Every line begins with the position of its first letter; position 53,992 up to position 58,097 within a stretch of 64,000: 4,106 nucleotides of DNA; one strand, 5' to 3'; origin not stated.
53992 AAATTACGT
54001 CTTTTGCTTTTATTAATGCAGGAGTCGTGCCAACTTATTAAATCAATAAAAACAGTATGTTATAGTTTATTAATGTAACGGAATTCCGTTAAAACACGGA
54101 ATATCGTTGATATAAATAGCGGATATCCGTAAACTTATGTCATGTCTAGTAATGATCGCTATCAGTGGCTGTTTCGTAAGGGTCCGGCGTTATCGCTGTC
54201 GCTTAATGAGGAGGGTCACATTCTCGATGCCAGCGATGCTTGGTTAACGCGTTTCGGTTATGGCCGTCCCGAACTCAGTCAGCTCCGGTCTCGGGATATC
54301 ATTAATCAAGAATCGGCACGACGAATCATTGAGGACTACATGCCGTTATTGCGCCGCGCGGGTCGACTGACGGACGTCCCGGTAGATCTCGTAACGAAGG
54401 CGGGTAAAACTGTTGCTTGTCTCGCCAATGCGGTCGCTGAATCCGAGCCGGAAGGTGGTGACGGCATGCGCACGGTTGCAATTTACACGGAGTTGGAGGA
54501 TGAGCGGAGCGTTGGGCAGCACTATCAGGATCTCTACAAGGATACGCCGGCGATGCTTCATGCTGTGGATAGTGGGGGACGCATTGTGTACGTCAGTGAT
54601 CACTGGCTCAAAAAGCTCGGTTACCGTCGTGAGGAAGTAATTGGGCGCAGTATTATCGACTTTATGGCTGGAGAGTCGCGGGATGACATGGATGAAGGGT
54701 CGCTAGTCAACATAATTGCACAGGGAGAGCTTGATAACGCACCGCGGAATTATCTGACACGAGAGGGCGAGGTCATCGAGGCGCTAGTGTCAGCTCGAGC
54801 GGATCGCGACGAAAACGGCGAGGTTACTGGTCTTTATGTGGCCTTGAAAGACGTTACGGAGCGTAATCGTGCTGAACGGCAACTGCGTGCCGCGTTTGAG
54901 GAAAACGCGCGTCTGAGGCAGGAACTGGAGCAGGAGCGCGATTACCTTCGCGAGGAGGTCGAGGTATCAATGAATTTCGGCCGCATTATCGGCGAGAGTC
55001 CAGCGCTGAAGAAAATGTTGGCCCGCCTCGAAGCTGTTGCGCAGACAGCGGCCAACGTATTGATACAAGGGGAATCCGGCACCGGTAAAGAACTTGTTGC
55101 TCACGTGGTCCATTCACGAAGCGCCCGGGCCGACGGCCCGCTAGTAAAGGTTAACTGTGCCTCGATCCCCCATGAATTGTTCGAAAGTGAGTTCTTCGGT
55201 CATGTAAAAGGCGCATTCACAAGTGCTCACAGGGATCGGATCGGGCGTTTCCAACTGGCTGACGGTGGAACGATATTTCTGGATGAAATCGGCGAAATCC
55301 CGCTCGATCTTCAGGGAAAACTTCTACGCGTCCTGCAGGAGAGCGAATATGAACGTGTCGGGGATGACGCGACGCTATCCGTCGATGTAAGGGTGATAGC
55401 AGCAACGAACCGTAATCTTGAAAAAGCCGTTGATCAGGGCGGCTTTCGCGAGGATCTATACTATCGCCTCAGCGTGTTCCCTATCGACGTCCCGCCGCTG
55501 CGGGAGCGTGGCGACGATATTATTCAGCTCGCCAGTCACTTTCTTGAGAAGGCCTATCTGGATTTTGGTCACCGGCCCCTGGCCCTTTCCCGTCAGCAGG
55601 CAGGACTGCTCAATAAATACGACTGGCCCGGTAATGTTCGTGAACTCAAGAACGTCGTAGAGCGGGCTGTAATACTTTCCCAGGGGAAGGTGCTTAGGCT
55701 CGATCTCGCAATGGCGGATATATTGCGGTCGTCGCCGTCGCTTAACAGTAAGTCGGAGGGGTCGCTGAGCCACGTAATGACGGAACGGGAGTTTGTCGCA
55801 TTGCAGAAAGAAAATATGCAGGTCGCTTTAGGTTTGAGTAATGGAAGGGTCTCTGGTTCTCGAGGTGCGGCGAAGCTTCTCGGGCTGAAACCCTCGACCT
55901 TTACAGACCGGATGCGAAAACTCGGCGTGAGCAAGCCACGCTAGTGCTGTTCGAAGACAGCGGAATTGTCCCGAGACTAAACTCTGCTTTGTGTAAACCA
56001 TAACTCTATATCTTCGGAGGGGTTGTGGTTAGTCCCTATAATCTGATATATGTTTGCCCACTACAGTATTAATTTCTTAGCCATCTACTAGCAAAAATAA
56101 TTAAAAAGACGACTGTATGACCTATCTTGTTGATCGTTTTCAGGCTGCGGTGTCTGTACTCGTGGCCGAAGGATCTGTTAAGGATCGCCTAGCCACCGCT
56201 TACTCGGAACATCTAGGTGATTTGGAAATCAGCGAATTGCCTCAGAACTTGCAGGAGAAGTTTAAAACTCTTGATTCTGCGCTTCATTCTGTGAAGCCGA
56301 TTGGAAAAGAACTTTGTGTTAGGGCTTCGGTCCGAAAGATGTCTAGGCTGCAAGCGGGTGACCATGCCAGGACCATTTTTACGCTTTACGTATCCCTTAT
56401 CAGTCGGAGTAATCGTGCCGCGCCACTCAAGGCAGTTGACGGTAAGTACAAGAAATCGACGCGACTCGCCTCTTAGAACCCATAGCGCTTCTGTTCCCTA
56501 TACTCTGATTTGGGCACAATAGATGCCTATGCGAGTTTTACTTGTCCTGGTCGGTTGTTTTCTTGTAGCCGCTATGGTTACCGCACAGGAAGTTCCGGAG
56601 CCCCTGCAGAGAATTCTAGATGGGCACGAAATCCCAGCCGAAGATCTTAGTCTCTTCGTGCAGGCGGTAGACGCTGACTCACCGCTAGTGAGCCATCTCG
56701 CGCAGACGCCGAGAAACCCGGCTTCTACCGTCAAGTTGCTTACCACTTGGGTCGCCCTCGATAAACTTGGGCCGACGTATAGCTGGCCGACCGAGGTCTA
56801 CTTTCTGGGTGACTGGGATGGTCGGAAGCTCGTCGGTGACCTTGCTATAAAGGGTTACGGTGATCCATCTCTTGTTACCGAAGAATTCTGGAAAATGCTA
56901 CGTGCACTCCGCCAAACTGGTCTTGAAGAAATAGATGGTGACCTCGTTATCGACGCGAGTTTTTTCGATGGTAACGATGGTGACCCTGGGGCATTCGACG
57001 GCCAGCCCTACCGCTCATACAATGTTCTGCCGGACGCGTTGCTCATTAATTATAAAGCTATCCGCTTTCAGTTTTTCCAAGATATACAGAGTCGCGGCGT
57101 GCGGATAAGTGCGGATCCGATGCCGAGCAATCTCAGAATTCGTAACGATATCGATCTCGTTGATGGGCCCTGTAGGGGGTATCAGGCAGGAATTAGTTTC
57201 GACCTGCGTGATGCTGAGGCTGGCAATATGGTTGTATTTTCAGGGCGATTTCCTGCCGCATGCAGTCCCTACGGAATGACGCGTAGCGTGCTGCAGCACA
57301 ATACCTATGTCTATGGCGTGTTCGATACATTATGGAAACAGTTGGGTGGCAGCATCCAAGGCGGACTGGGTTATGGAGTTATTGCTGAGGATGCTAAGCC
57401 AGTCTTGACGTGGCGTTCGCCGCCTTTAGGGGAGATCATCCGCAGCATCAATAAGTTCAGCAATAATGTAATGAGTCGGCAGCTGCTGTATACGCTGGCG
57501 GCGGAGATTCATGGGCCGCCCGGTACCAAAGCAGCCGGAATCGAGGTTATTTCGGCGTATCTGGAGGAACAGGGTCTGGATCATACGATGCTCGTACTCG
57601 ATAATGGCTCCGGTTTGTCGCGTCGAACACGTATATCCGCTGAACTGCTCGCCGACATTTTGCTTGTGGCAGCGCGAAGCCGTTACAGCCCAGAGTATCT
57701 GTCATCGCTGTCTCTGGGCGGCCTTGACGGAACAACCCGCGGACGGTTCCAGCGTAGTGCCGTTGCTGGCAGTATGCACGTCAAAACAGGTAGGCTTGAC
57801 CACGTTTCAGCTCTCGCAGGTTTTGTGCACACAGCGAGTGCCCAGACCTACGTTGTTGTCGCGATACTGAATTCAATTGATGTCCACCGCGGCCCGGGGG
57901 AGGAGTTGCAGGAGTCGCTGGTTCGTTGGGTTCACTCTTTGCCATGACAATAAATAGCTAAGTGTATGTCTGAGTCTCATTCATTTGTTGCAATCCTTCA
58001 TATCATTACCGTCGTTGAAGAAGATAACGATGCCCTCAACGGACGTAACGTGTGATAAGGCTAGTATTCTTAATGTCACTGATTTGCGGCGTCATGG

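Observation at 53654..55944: Self-contained sigma-54 module: PAS-PAS enhancer-binding protein, three CGGA-N-TCCG palindromes and a near-consensus -24/-12 promoter driving one tiny secreted protein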

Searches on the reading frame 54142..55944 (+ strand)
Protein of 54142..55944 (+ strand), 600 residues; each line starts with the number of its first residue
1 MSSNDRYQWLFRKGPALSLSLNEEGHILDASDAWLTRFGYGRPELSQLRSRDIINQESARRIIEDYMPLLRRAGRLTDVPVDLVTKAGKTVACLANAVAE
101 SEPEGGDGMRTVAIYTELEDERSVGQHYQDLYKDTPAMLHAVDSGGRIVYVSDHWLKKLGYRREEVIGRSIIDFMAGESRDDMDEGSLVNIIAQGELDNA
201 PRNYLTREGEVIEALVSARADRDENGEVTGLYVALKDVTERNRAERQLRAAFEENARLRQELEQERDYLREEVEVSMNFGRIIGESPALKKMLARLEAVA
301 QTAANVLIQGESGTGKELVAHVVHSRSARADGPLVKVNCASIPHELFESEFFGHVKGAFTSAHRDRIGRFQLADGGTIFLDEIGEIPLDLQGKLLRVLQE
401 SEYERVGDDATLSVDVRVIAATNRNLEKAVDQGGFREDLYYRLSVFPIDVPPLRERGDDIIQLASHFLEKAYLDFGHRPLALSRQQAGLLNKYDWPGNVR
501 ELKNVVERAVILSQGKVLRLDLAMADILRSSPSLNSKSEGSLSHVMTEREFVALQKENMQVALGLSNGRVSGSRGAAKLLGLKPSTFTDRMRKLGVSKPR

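Call 3: search_protein_families(library=pfam, proteins=[window:54142-55944:+], max_evalue=0.01)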
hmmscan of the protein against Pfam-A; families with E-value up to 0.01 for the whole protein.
window:54142-55944:+ (600 aa): 12 families
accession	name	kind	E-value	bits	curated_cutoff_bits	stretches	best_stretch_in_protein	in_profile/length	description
PF00158.32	Sigma54_activat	-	5e-71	238.2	20.2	1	282-448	1-167/168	Sigma-54 interaction domain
PF14532.12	Sigma54_activ_2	-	1.4e-22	80.9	25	1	283-453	1-138/138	Sigma-54 interaction domain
PF13426.13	PAS_9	-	2.1e-22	79.8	27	2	142-240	7-103/103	PAS domain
PF25601.1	AAA_lid_14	-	9.7e-22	77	27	1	454-535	1-82/87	AAA+ ATPase lid domain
PF00989.32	PAS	-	4e-15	56.3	22.6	1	127-238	2-113/113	PAS fold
PF08448.16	PAS_4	-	2.7e-14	53.7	23.1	1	135-242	4-109/110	PAS fold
PF08447.18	PAS_3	-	2e-09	38.1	25.6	1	148-230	1-84/89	PAS fold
PF07728.20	AAA_5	-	3.7e-07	30.7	22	1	305-425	1-124/139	AAA domain (dynein-related subfamily)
PF13188.13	PAS_8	-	9e-07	29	21.8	1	127-178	2-53/65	PAS domain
PF00004.35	AAA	-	1.6e-05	25.8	21.2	1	306-424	1-110/131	ATPase family associated with various cellular activities (AAA)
PF14197.11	Cep57_CLD_2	-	0.0053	17.3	27.1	0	239-271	31-63/67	Centrosome localisation domain of PPC89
PF13191.12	AAA_16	-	0.0085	17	32.6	0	287-344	7-66/167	AAA ATPase domain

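Call 20: search_protein_families(library=ncbifam, proteins=[window:54142-55944:+], max_evalue=0.01)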
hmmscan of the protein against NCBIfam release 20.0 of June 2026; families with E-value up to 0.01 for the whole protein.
window:54142-55944:+ (600 aa): 37 families (the best 25 are shown)
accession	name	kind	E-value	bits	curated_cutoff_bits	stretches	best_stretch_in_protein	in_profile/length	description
NF003451.0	PRK05022.1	equivalog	1e-110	370.9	476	1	249-596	160-510/512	nitric oxide reductase transcriptional regulator NorR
TIGR01817.1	nifA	equivalog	7.4e-109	364.9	528.85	1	242-537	160-453/534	nif-specific transcriptional activator NifA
NF041552.1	TF_PrdR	equivalog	5.5e-103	345.3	795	1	135-592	143-574/577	sigma-54 dependent transcriptional regulator PrdR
NF011958.0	PRK15429.1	equivalog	8.6e-102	341.9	830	1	234-598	332-688/692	formate hydrogenlyase transcriptional activator FlhA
TIGR01818.1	ntrC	equivalog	5.2e-96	322.2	558.6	1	266-539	120-394/463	nitrogen regulation protein NR(I)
NF038308.1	RNA_repair_RtcR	equivalog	3.9e-95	319.7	650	1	254-552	154-466/530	RNA repair transcriptional activator RtcR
NF008469.0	PRK11361.1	equivalog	1.1e-94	317.8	714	1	260-527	123-390/461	acetoacetate metabolism transcriptional regulator AtoC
TIGR02915.1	PEP_resp_reg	equivalog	1.1e-91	307.9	502.6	1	259-596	119-444/445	PEP-CTERM-box response regulator transcription factor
NF041946.1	LuxO_transreg_Vib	equivalog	1.3e-85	288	800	1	255-550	109-403/463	quorum-sensing sigma-54 dependent transcriptional regulator LuxO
NF050807.1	TransRegFlbDCaul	equivalog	1.3e-84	284.7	750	1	278-528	116-367/454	sigma-54-dependent transcriptional regulator FlbD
TIGR02329.1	propionate_PrpR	equivalog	1.8e-84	284.3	499.2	1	264-592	196-525/526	propionate catabolism operon regulatory protein PrpR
NF041906.1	V4R_TF_MobR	exception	7.2e-84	282.2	999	1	257-593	209-543/544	phenol degradation transcriptional regulator MobR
NF007689.0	PRK10365.1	equivalog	3.6e-82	276.5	760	1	264-555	123-415/441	sigma-54-dependent response regulator transcription factor ZraR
NF011953.0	PRK15424.1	equivalog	2.8e-80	270.5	703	1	248-593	185-533/538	propionate catabolism operon regulatory protein PrpR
TIGR02974.1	phageshock_pspF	equivalog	5.4e-80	269.1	443.55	1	282-532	1-252/336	phage shock protein operon transcriptional activator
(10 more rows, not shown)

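Call 32: search_solved_structures(query=window:54142-55944:+, max_evalue=0.00001)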
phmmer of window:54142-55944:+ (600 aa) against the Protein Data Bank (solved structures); distinct sequences matched with E-value up to 0.00001: 36.
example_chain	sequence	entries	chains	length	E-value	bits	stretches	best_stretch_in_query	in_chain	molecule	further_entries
9qq6_C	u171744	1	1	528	6e-80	272.8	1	260-595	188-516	Nif-specific regulatory protein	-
6jdi_A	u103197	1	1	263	1.9e-76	261.2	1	279-514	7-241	Nitrogen assimilation regulatory protein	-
8p53_C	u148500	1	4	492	6.4e-76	259.5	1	277-515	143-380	Transcriptional regulator FleQ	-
7ejw_C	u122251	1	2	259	9.1e-76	259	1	279-514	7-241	Transcriptional regulator FleQ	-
5exp_A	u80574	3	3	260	9.2e-76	259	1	279-514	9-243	Transcriptional regulator FleQ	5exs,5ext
6j7e_A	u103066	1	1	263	9.5e-76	258.9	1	279-514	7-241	Nitrogen assimilation regulatory protein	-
8pb9_D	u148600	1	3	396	1e-75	258.8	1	277-513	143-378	Transcriptional regulator FleQ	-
26jl_A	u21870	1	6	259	1.2e-75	258.6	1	281-516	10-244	Flagellar regulatory protein A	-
4l4u_A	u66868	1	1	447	1.8e-75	258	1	259-551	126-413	Transcriptional regulator (NtrC family)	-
5exx_A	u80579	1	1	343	1.9e-75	257.9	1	279-514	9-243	Transcriptional regulator FleQ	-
6jdl_A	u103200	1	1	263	2.5e-75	257.5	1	279-514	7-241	Nitrogen assimilation regulatory protein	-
1ny5_A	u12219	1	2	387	8.5e-75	255.8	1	259-518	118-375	transcriptional regulator (NtrC family)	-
4ly6_A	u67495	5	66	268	1.5e-74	255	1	263-518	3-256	Transcriptional regulator (NtrC family)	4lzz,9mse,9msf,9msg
1ny6_A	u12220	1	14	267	2.1e-74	254.5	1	264-518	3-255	transcriptional regulator (NtrC family)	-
1ojl_A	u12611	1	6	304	3.3e-74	253.8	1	281-532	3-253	TRANSCRIPTIONAL REGULATORY PROTEIN ZRAR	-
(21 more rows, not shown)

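Call 51: find_homologous_proteins(query=window:54142-55944:+, region=1-250, max_evalue=1e-20)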
Query window:54142-55944:+, residues 1-250 (250 aa): 1616 proteins with E <= 1e-20 among 5080 candidates; the best 120 are listed.
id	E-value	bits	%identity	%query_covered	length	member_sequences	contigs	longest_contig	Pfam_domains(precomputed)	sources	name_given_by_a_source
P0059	2.7e-159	546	100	100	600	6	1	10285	PF08447.19,PF13426.14,PF13188.14,PF00158.33,PF25601.2,PF08448.17,PF00004.36,PF00989.32,PF14532.13,PF07728.21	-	-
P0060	4.0e-156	536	98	100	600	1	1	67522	PF08447.19,PF13426.14,PF13188.14,PF00158.33,PF25601.2,PF08448.17,PF00004.36,PF00989.32,PF14532.13,PF07728.21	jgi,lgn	-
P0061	4.0e-156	536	98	100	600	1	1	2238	PF08447.19,PF13426.14,PF13188.14,PF00158.33,PF25601.2,PF08448.17,PF00004.36,PF00989.32,PF14532.13,PF07728.21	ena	-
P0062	4.1e-156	535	98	100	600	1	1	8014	PF08447.19,PF13426.14,PF13188.14,PF00158.33,PF25601.2,PF08448.17,PF00004.36,PF00989.32,PF14532.13,PF07728.21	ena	-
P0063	1.1e-155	534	98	100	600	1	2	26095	PF08447.19,PF13426.14,PF13188.14,PF00158.33,PF25601.2,PF08448.17,PF00004.36,PF00989.32,PF14532.13,PF07728.21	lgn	-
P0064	3.2e-155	533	98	100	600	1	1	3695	PF08447.19,PF13426.14,PF13188.14,PF00158.33,PF25601.2,PF08448.17,PF00004.36,PF00989.32,PF14532.13,PF07728.21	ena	-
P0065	2.0e-154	530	98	100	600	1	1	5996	PF08447.19,PF13426.14,PF13188.14,PF00158.33,PF25601.2,PF08448.17,PF00004.36,PF00989.32,PF14532.13,PF07728.21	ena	-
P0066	3.5e-129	447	83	100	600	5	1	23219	PF08447.19,PF13426.14,PF13188.14,PF00158.33,PF25601.2,PF08448.17,PF00004.36,PF00989.32,PF14532.13,PF07728.21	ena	-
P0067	2.4e-125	435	79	100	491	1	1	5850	PF08447.19,PF13426.14,PF13188.14,PF00158.33,PF08448.17,PF00989.32,PF14532.13,PF07728.21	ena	-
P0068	2.5e-123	428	79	100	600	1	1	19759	PF08447.19,PF13426.14,PF13188.14,PF00158.33,PF25601.2,PF08448.17,PF00989.32,PF14532.13,PF07728.21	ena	-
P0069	4.0e-121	421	77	100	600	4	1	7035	PF08447.19,PF13426.14,PF13188.14,PF00158.33,PF25601.2,PF08448.17,PF00989.32,PF14532.13,PF07728.21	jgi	jgi:PAS domain S-box-containing protein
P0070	2.7e-120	418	76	100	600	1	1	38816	PF08447.19,PF13426.14,PF13188.14,PF00158.33,PF25601.2,PF08448.17,PF00989.32,PF14532.13,PF07728.21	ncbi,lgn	ncbi:MAG: sigma 54-interacting transcriptional regulator [Candidatus Rariloculaceae bacterium]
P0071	7.3e-118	410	76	100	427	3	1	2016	PF08447.19,PF13426.14,PF13188.14,PF00158.33,PF08448.17,PF00989.32,PF14532.13,PF07728.21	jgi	-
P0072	1.1e-117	410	75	100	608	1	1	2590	PF08447.19,PF13426.14,PF13188.14,PF00158.33,PF25601.2,PF08448.17,PF00004.36,PF00989.32,PF14532.13,PF07728.21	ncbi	-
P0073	1.6e-117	409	75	100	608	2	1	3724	PF08447.19,PF13426.14,PF13188.14,PF00158.33,PF25601.2,PF08448.17,PF00004.36,PF00989.32,PF14532.13,PF07728.21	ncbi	-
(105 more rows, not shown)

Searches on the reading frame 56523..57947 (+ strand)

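Call 3: search_protein_families(library=pfam, proteins=[window:56523-57947:+], max_evalue=0.01)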
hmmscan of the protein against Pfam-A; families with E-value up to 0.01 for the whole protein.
window:56523-57947:+ (474 aa): 2 families
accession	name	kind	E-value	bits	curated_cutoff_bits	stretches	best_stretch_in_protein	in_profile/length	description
PF02113.21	Peptidase_S13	-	4e-80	270.2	22.8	1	30-469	7-440/444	D-Ala-D-Ala carboxypeptidase 3 (S13) family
PF13354.11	Beta-lactamase2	-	0.0038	17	22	0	338-447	98-212/214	Beta-lactamase enzyme family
